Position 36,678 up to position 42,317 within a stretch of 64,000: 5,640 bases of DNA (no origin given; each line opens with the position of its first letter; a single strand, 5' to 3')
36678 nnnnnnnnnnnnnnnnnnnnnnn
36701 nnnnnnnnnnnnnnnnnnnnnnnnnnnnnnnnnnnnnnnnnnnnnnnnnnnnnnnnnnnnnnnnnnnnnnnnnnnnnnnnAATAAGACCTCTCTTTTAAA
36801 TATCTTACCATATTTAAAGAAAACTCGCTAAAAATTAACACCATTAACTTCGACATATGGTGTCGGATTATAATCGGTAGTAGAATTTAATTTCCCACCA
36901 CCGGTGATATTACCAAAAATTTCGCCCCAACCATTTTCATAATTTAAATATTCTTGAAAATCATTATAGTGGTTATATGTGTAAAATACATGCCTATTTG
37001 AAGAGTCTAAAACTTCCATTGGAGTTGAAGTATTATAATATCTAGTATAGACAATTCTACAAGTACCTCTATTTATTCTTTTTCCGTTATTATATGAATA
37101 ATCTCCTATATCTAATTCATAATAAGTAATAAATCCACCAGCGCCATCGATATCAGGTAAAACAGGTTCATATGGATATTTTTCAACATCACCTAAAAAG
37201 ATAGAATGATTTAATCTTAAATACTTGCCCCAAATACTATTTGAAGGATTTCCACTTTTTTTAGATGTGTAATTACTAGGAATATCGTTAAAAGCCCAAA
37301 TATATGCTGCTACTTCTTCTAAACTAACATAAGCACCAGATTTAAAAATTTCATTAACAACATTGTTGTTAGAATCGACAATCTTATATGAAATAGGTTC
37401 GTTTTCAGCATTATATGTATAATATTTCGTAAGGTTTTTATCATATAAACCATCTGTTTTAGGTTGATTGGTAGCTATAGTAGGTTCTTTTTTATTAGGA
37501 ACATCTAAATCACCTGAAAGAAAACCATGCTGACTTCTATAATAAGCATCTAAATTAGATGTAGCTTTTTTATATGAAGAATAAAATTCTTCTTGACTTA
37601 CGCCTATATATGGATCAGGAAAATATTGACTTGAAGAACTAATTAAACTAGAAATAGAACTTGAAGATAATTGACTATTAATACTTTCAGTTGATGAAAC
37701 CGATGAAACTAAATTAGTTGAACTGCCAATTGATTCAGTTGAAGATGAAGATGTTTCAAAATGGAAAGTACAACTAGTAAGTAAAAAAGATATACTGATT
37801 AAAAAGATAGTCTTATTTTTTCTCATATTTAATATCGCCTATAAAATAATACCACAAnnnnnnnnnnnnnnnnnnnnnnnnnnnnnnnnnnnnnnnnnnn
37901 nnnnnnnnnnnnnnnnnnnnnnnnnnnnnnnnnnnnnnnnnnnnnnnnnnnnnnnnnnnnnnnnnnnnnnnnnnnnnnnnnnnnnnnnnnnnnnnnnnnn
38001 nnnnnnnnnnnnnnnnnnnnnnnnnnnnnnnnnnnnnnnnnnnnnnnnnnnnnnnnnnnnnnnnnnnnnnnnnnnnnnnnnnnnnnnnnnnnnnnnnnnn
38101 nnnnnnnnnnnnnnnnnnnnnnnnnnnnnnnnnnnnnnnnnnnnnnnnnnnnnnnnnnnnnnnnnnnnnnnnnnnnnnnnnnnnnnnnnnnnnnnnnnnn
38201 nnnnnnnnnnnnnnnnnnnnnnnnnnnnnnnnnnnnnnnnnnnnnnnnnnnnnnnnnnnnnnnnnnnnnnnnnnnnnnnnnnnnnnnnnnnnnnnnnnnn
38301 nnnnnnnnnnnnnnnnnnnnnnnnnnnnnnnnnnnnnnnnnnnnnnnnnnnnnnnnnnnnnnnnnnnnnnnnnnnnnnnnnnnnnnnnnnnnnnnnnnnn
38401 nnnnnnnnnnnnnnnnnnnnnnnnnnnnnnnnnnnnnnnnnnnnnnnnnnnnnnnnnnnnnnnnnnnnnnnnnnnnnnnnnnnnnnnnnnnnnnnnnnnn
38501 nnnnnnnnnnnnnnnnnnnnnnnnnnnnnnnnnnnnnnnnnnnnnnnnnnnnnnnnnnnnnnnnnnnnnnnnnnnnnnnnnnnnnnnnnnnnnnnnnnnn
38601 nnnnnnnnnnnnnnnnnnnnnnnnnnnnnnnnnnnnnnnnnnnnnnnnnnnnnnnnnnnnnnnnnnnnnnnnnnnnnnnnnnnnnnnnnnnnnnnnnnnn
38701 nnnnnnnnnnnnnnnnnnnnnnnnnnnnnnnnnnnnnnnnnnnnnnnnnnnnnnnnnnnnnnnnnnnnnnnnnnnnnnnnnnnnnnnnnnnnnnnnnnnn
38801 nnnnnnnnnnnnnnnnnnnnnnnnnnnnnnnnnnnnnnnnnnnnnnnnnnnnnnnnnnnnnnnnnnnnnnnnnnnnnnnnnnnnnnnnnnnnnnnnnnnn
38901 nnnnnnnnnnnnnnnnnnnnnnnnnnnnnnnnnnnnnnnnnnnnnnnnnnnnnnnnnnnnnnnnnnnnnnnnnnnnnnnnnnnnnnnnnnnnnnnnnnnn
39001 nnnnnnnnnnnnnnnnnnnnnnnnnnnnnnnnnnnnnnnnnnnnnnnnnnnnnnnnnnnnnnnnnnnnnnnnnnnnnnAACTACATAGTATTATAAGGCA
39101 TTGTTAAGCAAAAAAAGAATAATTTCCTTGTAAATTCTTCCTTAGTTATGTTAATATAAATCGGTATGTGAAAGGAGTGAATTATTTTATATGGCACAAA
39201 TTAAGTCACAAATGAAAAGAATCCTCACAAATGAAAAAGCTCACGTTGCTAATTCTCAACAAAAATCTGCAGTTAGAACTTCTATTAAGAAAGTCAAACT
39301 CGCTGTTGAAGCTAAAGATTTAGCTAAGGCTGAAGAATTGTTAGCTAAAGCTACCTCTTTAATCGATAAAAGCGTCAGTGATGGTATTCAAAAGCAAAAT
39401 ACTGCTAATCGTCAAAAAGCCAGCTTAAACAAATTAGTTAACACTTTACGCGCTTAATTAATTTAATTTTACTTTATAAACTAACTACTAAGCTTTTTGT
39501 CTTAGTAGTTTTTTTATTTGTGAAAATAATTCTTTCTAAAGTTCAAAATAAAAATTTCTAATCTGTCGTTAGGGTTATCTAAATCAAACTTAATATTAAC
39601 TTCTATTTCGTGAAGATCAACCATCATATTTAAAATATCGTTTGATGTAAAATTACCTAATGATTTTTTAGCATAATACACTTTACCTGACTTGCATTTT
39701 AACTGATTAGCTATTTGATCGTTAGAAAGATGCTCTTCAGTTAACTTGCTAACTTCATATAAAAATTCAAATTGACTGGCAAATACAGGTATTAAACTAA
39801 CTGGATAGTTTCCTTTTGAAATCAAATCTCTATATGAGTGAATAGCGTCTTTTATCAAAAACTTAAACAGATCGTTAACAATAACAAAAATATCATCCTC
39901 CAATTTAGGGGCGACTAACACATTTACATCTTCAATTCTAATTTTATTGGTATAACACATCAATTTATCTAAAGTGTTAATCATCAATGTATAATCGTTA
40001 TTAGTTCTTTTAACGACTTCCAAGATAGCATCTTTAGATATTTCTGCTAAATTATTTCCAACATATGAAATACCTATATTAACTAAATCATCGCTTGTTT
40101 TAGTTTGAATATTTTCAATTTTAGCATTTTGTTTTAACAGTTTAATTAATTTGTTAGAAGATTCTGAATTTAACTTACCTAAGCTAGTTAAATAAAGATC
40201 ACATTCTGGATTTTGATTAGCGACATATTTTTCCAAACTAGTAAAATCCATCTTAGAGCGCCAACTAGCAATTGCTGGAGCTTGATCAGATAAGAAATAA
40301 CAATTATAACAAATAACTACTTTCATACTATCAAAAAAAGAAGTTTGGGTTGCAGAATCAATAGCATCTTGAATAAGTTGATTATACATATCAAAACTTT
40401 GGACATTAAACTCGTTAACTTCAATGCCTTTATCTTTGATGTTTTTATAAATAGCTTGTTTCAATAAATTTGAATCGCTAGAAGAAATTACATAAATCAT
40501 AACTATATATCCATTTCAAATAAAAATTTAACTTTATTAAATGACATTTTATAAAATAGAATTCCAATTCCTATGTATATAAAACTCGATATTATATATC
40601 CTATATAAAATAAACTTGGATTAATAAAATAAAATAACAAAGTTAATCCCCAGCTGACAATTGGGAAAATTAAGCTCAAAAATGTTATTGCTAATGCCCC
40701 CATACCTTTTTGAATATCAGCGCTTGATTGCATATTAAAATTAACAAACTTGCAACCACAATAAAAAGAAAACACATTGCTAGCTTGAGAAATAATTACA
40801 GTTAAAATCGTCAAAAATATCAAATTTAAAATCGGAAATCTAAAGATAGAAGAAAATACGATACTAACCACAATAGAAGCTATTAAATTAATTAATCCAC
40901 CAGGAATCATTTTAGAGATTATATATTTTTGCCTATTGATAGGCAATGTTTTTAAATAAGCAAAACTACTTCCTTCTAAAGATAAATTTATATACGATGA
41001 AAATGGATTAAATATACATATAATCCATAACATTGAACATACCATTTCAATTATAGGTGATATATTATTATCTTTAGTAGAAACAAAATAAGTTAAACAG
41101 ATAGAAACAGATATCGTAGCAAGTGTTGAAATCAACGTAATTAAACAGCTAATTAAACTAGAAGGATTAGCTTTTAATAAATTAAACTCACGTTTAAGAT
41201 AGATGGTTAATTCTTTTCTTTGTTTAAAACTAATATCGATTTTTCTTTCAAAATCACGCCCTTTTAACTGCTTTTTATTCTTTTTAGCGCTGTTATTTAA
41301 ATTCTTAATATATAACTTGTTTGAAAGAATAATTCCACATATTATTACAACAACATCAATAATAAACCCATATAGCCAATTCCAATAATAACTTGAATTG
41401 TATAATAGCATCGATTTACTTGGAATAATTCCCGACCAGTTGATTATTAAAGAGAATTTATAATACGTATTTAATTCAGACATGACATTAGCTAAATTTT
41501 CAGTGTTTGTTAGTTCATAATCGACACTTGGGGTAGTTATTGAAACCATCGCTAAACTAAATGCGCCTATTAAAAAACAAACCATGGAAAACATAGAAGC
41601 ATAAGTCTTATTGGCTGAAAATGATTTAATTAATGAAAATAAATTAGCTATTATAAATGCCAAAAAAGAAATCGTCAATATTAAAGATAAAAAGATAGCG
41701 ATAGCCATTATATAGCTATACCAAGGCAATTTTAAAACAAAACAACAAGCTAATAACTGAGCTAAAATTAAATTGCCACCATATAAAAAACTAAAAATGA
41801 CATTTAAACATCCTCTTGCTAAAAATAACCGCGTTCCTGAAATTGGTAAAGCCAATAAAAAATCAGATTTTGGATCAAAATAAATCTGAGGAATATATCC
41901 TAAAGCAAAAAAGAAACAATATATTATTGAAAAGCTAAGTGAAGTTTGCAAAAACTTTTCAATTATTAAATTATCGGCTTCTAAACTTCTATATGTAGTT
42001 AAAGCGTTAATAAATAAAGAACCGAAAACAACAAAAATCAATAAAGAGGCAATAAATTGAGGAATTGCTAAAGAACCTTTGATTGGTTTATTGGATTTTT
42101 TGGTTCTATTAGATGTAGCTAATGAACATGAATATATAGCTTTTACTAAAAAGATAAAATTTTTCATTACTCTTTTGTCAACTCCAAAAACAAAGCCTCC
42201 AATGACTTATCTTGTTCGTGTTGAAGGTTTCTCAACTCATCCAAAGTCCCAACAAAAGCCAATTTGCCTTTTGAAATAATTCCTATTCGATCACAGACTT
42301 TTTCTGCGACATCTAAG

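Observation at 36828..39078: Lipoprotein-anchored barnase-family ribonuclease with no adjacent barstar, paired with a NERD membrane protein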

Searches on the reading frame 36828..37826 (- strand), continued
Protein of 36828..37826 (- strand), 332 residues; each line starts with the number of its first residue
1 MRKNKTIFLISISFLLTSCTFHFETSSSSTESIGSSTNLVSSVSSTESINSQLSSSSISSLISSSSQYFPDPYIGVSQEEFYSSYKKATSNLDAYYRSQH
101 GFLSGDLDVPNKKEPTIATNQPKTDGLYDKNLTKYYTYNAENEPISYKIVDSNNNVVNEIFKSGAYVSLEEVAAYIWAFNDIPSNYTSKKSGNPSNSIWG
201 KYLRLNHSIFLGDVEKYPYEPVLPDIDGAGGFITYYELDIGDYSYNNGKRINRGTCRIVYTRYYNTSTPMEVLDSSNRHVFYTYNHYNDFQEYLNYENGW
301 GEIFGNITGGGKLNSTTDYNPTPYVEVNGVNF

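Call 27: search_protein_families(library=pfam, alignment_id=A1, max_evalue=1)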
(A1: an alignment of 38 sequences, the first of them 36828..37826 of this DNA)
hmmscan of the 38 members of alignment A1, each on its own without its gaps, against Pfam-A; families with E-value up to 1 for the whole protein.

A. member 1, window:36828-37826:- (332 aa): 1 family
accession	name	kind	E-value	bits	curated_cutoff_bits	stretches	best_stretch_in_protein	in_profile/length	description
PF00545.25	Ribonuclease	-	0.03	15.3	24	1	230-292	51-96/98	ribonuclease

B. families by the number of members that match (of 38 scanned): 38 families (the first 25 are shown)
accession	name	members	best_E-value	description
PF00545.25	Ribonuclease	37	7.4e-05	ribonuclease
PF02368.24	Big_2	10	5.6e-18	Bacterial Ig-like domain (group 2)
PF22359.2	Big-like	8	3.2e-06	Bacterial Ig-like domain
PF21827.1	New_glue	7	5.3e-08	New glue protein family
PF04886.17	PT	4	7.1e-08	PT disordered repeat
PF24381.1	DUF7537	4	0.0012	Family of unknown function (DUF7537)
PF12985.13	DUF3869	3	0.00014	Domain of unknown function (DUF3869)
PF21764.3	Invasin_D4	2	0.014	Invasin, domain 4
PF21461.3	HL_N-beta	2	0.05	Hyaluronate lyase, N-terminal beta-sheet domain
PF18630.7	Peptidase_M60_C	2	0.23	Peptidase M60 C-terminal domain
PF01456.22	Mucin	1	0.0016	Mucin-like glycoprotein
PF23288.1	KOW6_SPT5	1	0.0024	Transcription elongation factor SPT5, sixth KOW domain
PF06333.17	Med13_C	1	0.0033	Mediator complex subunit 13 C-terminal domain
PF16889.11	Hepar_II_III_N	1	0.011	Heparinase II/III N-terminus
PF09710.15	Trep_dent_lipo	1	0.018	Treponema clustered lipoprotein (Trep_dent_lipo)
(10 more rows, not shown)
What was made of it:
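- On Microbial RNase N1/T1/barnase superfamily (Pfam PF00545): The same family is still the top hit in 37 of 38 homologues, best E 7.4e-5 (call 27).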

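Call 35: search_protein_families(library=pfam, proteins=[L020:4572-7607:+, L040:14285-16393:-, L022:2846-4219:+, L012:183-935:-, L035:8907-10409:+, L067:177-1403:+, L067:5544-6452:-, L064:6275-6970:+, L037:3234-3941:+, L001:4114-4962:+], max_evalue=0.001)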
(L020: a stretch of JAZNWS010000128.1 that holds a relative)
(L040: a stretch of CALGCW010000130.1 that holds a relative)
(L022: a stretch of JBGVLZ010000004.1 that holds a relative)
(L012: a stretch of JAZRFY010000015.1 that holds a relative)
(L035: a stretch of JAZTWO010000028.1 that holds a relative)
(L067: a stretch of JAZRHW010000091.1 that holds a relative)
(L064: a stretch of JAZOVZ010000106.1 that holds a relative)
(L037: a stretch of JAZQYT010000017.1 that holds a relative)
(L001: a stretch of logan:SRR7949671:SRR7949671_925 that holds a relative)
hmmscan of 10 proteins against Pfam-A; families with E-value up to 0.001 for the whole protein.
L020:4572-7607:+ (1011 aa): 3 families
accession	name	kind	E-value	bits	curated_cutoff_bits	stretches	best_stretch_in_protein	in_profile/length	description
PF20578.4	aBig_2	-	1.7e-10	41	27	1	389-454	20-87/89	Atrophied bacterial Ig domain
PF01336.31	tRNA_anti-codon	-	3e-07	30.7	27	0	490-550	13-68/75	OB-fold nucleic acid binding domain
PF04886.17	PT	-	6.8e-05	22.8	26.2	1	665-694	2-31/36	PT disordered repeat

L040:14285-16393:- (702 aa): 1 family
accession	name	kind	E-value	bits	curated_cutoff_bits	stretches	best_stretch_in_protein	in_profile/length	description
PF20578.4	aBig_2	-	3.8e-07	30.3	27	1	28-96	22-88/89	Atrophied bacterial Ig domain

L022:2846-4219:+ (457 aa): 1 family
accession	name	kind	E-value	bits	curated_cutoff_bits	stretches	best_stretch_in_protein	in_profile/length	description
PF00565.23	SNase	-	1.2e-09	39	21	1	95-201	2-102/107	Staphylococcal nuclease homologue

L012:183-935:- (250 aa): 2 families
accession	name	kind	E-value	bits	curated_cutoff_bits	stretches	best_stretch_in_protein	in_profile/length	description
PF03372.29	Exo_endo_phos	-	2.9e-28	99.5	24.5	1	4-241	1-225/225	Endonuclease/Exonuclease/phosphatase family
PF14529.12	Exo_endo_phos_2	-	0.00017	21.9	27.4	0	100-244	2-116/117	Endonuclease-reverse transcriptase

L035:8907-10409:+ (500 aa): 1 family
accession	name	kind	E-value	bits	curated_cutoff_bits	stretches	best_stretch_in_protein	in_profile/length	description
PF02074.21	Peptidase_M32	-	2.9e-162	541.1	25.1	1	13-494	5-489/489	Carboxypeptidase Taq (M32) metallopeptidase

L067:177-1403:+ (408 aa): 3 families
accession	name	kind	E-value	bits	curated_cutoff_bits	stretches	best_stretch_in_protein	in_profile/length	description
PF01546.33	Peptidase_M20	-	4.5e-15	56.5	24.6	1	138-400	34-205/206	Peptidase family M20/M25/M40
PF07687.19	M20_dimer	-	5.2e-10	39.7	21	1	204-306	1-105/107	Peptidase dimerisation domain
PF05343.19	Peptidase_M42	-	2.2e-08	34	23.2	1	139-202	134-196/292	M42 glutamyl aminopeptidase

L067:5544-6452:- (302 aa): 1 family
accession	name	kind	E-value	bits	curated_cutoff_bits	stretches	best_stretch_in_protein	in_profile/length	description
PF12710.13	HAD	-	1.4e-08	35.9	27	1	14-210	3-189/189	haloacid dehalogenase-like hydrolase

L064:6275-6970:+ (231 aa): 0 families

L037:3234-3941:+ (235 aa): 1 family
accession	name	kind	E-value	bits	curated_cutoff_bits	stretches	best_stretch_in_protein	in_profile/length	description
PF00300.27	His_Phos_1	-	2.4e-20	73.4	21.7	2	3-73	1-80/194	Histidine phosphatase superfamily (branch 1)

L001:4114-4962:+ (282 aa): 1 family
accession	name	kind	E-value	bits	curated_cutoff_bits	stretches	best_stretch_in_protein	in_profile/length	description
PF12710.13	HAD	-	3.4e-05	24.8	27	1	8-205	1-188/189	haloacid dehalogenase-like hydrolase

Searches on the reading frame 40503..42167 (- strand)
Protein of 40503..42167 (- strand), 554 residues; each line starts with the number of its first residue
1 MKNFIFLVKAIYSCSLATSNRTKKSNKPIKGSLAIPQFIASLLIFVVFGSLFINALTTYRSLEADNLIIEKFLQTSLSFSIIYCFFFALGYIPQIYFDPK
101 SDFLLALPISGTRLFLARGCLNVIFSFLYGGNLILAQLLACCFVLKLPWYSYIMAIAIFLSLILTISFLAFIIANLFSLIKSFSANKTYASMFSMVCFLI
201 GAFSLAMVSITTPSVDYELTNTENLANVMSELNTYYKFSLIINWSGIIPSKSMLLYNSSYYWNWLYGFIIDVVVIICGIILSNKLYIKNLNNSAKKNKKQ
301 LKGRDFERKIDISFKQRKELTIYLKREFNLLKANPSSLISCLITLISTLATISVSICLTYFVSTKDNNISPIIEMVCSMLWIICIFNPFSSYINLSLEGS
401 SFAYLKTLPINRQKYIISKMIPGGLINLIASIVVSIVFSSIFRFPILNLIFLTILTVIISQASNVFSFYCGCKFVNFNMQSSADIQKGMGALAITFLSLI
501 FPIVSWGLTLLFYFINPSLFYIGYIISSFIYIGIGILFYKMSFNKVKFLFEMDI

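Call 49: search_protein_families(library=pfam, proteins=[window:40503-42167:-], max_evalue=0.001)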
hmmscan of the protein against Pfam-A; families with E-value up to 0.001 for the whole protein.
window:40503-42167:- (554 aa): 2 families
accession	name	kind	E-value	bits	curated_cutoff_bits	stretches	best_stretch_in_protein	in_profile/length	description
PF16949.11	ABC_tran_2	-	1.8e-05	24.2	25.7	1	45-502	21-482/542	Putative ATP-binding cassette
PF01061.29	ABC2_membrane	-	0.00073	19.6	26.9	1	320-479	3-161/211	ABC-2 type transporter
